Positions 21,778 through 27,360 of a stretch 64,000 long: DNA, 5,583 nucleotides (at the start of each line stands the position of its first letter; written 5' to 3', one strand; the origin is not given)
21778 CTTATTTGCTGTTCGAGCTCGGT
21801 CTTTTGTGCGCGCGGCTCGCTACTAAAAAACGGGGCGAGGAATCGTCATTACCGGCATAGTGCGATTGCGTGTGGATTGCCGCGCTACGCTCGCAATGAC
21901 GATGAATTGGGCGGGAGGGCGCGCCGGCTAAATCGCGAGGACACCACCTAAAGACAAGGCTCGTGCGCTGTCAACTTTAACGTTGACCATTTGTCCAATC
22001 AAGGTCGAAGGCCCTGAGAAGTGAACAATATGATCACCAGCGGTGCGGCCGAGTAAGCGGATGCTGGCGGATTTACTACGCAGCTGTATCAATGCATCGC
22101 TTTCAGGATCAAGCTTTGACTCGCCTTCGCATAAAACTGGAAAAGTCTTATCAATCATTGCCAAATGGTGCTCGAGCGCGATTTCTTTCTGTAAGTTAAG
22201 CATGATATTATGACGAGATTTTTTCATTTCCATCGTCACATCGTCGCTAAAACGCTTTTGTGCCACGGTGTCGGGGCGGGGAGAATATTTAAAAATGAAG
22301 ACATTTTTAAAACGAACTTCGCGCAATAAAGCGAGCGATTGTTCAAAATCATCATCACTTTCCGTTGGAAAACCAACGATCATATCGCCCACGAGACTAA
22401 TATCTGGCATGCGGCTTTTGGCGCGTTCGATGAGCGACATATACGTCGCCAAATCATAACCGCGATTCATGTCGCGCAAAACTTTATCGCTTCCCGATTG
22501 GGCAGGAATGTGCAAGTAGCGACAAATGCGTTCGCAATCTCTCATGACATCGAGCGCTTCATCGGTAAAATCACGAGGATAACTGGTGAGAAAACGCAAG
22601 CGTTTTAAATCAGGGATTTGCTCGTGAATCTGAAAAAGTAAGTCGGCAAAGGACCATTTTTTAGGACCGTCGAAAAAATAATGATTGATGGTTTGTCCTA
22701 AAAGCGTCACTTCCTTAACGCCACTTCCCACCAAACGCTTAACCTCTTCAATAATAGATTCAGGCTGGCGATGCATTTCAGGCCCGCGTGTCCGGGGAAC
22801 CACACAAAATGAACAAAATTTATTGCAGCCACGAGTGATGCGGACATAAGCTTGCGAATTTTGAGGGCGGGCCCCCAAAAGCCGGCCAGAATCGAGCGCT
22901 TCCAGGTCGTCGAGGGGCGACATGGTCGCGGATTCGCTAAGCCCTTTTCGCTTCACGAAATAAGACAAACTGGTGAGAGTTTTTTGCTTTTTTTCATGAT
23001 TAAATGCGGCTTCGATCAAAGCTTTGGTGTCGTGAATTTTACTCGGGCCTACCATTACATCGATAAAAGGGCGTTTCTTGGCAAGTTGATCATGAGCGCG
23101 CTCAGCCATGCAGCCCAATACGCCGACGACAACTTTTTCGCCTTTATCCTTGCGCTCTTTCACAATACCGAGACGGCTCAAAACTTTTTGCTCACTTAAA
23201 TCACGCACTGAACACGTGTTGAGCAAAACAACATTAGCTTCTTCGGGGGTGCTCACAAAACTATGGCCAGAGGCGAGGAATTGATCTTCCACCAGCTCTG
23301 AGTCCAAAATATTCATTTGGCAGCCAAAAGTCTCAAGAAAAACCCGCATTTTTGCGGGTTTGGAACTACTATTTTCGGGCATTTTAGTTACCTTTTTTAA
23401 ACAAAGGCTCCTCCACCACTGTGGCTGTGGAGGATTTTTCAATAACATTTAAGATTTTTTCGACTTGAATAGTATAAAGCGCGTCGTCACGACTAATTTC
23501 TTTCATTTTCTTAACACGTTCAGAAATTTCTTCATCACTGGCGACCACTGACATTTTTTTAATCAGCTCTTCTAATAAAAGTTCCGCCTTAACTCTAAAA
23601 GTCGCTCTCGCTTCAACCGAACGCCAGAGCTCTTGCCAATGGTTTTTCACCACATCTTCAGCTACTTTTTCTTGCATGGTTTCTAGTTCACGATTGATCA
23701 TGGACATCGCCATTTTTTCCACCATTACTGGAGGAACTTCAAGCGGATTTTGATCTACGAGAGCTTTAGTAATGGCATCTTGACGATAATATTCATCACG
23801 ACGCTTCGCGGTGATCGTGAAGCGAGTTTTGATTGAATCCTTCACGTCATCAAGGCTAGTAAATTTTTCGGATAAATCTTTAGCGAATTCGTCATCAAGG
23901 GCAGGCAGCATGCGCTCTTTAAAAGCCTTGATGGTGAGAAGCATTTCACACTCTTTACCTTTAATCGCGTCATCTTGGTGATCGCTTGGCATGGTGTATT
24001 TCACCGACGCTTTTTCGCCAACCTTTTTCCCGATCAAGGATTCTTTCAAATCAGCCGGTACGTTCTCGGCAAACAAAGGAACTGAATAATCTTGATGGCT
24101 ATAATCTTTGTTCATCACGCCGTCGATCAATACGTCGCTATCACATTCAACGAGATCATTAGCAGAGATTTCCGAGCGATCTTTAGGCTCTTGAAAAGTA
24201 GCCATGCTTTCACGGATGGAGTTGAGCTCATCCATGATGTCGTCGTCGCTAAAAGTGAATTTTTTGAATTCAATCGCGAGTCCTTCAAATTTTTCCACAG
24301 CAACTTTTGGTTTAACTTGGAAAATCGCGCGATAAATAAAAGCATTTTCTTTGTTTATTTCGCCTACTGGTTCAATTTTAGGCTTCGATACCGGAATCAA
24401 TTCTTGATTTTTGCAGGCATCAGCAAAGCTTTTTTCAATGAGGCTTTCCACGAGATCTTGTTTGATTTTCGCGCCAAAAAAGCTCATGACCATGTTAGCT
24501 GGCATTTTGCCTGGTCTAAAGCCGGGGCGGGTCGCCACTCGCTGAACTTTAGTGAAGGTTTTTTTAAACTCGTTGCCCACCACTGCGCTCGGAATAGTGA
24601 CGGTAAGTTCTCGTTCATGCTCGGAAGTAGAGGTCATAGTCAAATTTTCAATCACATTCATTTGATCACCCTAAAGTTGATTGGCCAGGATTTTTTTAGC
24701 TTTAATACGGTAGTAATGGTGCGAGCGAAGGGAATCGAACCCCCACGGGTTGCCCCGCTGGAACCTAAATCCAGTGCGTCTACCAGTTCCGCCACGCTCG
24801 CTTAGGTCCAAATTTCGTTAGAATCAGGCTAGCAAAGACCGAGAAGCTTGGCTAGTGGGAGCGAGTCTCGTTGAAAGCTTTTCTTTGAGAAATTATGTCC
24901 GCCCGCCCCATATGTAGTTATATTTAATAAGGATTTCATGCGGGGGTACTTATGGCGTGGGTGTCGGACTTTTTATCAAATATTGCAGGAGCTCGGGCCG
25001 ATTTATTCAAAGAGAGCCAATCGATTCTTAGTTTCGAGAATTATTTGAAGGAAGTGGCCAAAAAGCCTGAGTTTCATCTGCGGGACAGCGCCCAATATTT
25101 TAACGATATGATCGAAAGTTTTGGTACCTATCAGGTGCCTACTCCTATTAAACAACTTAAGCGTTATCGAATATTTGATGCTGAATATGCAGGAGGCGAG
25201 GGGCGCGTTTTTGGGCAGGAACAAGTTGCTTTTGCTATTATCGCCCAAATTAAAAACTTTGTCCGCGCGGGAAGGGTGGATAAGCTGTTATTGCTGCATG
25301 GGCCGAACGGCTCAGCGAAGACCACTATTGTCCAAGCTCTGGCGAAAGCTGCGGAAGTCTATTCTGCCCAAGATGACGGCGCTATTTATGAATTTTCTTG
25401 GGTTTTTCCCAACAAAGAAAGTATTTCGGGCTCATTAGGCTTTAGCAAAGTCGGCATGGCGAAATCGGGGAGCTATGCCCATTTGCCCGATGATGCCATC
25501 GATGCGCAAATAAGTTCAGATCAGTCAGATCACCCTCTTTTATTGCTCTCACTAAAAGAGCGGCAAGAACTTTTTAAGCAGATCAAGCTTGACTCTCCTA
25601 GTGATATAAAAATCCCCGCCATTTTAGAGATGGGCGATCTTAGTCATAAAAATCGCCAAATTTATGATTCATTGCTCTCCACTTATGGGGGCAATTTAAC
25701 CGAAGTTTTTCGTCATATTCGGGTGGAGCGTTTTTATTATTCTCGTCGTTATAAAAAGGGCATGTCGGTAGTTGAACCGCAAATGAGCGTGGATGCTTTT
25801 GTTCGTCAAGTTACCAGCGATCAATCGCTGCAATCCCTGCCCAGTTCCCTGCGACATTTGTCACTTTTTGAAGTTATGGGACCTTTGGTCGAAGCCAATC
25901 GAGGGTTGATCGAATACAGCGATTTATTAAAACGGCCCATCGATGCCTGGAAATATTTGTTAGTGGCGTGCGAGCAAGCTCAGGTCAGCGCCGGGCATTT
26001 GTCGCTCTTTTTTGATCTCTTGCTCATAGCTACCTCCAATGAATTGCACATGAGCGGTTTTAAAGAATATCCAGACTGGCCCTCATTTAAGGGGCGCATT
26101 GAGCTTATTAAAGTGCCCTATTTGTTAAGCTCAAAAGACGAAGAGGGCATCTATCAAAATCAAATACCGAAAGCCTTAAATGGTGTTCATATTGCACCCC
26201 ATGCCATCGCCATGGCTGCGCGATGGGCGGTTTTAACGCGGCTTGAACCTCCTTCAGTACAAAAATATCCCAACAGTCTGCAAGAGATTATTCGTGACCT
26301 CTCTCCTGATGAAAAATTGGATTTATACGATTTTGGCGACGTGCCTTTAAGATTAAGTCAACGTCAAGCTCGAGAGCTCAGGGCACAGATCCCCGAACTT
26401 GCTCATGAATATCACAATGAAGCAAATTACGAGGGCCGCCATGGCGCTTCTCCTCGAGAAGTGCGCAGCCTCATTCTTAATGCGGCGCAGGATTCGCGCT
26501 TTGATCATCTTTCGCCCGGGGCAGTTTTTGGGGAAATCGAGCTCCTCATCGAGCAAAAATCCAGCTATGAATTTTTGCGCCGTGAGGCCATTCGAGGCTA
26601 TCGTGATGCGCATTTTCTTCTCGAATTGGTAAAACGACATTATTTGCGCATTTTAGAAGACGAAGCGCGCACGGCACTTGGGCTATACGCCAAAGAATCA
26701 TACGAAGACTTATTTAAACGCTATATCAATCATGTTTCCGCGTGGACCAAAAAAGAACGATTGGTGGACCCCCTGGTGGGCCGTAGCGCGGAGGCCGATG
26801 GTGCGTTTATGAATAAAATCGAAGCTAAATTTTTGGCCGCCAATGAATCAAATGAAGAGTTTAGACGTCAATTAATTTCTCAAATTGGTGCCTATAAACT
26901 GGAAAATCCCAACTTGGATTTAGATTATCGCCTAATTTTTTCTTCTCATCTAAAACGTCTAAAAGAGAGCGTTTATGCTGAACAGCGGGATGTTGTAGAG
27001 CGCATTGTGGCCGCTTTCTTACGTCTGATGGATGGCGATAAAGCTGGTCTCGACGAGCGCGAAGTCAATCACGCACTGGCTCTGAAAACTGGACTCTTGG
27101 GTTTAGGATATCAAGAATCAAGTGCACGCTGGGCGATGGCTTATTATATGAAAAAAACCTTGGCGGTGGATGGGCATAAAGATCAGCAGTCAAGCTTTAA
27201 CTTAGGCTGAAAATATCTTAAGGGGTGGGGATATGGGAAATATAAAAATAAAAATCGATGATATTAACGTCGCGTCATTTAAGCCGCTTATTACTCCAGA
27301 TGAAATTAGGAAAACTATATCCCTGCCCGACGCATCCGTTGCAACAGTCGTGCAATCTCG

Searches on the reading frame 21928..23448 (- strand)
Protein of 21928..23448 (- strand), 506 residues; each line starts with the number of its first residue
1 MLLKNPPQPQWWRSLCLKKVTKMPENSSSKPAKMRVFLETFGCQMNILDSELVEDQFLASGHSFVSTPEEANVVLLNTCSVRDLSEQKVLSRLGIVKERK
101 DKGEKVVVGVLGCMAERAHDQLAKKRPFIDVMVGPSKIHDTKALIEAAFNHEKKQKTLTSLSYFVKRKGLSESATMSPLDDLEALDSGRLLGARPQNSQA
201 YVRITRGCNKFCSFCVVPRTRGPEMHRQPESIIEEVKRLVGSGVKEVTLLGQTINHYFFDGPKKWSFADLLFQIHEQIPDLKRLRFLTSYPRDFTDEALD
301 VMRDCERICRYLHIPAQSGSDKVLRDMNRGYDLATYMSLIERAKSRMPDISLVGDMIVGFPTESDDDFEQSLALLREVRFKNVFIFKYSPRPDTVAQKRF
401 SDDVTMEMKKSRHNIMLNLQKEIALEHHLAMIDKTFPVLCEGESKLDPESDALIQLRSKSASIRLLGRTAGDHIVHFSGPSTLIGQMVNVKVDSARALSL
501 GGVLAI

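Call 104: search_protein_families(library=pfam, proteins=[window:21928-23448:-], max_evalue=0.00001)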
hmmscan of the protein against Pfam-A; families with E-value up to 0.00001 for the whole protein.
window:21928-23448:- (506 aa): 2 families
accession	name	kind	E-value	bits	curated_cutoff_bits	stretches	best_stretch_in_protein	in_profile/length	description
PF04055.27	Radical_SAM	-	1e-29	104.2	29.5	1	203-375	2-166/166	Radical SAM superfamily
PF00919.26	UPF0004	-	4e-27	94.5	27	1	35-134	1-98/98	Uncharacterized protein family UPF0004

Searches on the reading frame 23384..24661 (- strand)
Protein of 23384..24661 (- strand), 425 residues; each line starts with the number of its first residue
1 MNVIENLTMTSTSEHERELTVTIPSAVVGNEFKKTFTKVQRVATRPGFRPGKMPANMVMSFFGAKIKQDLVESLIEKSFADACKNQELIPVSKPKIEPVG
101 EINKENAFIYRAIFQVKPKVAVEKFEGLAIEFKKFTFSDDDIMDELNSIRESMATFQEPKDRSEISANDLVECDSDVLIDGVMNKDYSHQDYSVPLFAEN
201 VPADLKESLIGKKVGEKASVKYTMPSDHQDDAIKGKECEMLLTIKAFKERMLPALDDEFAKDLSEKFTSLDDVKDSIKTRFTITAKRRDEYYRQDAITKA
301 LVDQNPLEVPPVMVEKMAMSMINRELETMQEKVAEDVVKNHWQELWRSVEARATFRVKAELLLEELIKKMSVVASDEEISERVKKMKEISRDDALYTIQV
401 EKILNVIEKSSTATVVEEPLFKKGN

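Call 104: search_protein_families(library=pfam, proteins=[window:23384-24661:-], max_evalue=0.00001)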
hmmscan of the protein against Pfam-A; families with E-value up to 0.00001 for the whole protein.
window:23384-24661:- (425 aa): 2 families
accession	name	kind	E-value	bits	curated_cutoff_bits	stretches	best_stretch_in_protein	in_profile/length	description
PF05697.18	Trigger_N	-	9.3e-31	107.5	22.2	1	7-148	3-143/144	Bacterial trigger factor protein (TF)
PF05698.19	Trigger_C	-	7.7e-14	52.5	22.7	1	269-421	1-152/162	Bacterial trigger factor protein (TF) C-terminus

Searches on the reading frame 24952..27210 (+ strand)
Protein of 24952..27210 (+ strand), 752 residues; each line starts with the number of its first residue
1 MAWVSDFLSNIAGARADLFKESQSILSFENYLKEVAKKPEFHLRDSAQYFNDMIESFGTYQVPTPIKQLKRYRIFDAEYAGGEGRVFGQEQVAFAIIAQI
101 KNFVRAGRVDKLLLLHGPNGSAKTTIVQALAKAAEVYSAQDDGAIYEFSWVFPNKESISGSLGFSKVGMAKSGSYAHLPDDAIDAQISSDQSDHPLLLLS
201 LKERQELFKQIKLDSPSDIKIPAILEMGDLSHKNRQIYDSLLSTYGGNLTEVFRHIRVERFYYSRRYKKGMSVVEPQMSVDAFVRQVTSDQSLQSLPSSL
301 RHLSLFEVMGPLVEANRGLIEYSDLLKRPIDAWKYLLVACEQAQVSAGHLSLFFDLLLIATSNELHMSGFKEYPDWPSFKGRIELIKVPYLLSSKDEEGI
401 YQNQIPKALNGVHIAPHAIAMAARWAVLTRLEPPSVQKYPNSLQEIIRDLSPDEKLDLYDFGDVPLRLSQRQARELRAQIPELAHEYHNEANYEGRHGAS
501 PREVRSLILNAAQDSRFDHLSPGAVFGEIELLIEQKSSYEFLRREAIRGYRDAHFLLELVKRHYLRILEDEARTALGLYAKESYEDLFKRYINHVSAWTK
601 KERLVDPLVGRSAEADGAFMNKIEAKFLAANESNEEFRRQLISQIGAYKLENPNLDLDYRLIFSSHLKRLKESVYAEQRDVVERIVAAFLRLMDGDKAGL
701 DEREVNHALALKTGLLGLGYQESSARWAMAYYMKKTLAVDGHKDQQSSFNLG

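Call 81: search_protein_families(library=pfam, proteins=[window:24952-27210:+], max_evalue=0.00001)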
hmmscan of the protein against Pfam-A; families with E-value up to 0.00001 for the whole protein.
window:24952-27210:+ (752 aa): 2 families
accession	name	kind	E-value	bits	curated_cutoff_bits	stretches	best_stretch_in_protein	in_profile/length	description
PF06798.17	PrkA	-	4.3e-39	135.2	25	1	454-731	2-255/255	PrkA serine protein kinase C-terminal domain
PF08298.17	AAA_PrkA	-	2.2e-28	99.8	25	1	242-434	162-354/358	PrkA AAA domain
